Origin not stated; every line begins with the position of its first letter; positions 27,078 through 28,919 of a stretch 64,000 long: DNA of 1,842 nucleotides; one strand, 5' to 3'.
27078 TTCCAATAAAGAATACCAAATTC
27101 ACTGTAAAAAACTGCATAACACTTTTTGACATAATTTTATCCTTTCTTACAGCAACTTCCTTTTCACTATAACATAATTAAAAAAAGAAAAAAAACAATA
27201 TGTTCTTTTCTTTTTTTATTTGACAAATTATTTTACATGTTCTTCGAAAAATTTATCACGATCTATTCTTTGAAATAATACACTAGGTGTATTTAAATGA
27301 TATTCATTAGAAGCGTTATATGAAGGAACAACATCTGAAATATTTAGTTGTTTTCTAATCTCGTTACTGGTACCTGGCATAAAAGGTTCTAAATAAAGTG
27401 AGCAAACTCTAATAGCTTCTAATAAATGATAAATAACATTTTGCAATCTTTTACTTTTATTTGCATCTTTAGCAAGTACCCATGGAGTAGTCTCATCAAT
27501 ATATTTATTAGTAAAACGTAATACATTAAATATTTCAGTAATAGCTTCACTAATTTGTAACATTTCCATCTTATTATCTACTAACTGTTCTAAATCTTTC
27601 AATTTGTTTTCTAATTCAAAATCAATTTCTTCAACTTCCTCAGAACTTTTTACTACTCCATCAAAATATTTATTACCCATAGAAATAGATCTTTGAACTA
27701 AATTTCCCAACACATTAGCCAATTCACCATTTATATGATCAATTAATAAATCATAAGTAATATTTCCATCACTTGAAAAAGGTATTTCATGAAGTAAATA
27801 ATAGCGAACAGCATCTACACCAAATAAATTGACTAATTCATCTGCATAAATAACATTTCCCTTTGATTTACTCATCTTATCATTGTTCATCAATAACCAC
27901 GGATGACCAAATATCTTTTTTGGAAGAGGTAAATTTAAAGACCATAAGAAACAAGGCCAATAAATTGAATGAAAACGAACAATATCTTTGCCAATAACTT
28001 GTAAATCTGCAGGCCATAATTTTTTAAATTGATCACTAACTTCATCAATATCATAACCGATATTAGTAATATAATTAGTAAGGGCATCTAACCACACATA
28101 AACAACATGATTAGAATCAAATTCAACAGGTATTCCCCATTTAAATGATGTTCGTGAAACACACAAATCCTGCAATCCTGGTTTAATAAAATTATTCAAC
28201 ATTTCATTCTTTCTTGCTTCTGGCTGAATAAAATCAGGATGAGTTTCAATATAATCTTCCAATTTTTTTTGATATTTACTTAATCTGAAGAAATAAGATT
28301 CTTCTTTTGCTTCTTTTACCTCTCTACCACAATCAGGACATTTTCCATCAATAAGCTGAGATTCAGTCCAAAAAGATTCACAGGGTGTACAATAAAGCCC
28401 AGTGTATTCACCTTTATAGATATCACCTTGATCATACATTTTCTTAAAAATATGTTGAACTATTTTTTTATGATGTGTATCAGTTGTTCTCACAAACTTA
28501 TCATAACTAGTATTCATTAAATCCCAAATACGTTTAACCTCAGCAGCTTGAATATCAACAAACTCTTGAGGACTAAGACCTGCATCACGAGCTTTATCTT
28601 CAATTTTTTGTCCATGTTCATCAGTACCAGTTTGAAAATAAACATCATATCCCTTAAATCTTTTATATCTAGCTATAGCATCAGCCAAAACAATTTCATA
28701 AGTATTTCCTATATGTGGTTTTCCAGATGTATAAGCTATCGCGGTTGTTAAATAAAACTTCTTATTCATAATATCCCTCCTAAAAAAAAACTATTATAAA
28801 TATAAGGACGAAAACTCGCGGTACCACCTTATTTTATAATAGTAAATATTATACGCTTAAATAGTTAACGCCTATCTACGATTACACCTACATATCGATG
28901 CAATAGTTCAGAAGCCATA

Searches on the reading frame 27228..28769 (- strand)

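Call 61: search_protein_families(library=pfam, proteins=[window:27228-28769:-], max_evalue=0.00001)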
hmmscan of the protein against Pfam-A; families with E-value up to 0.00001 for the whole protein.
window:27228-28769:- (513 aa): 6 families
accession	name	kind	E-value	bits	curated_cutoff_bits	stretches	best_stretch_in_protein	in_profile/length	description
PF09334.17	tRNA-synt_1g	-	2.3e-113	379.4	20.1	2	154-361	178-390/391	tRNA synthetases class I (M)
PF00133.28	tRNA-synt_1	-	2.5e-29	102.7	22.7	2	2-216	22-244/414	tRNA synthetases class I (I, L, M and V)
PF01406.26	tRNA-synt_1e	-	2.4e-12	47.3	27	1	16-125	21-129/301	tRNA synthetases class I (C) catalytic domain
PF08264.19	Anticodon_1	-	2.5e-08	34.4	25.1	1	385-477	3-95/148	Anticodon-binding domain of tRNA ligase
PF19303.5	Anticodon_3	-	4.7e-08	33.5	23.5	1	381-503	9-136/152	Anticodon binding domain of methionyl tRNA ligase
PF01921.24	tRNA-synt_1f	-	3.6e-07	29.9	27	0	291-330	275-314/360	tRNA synthetases class I (K)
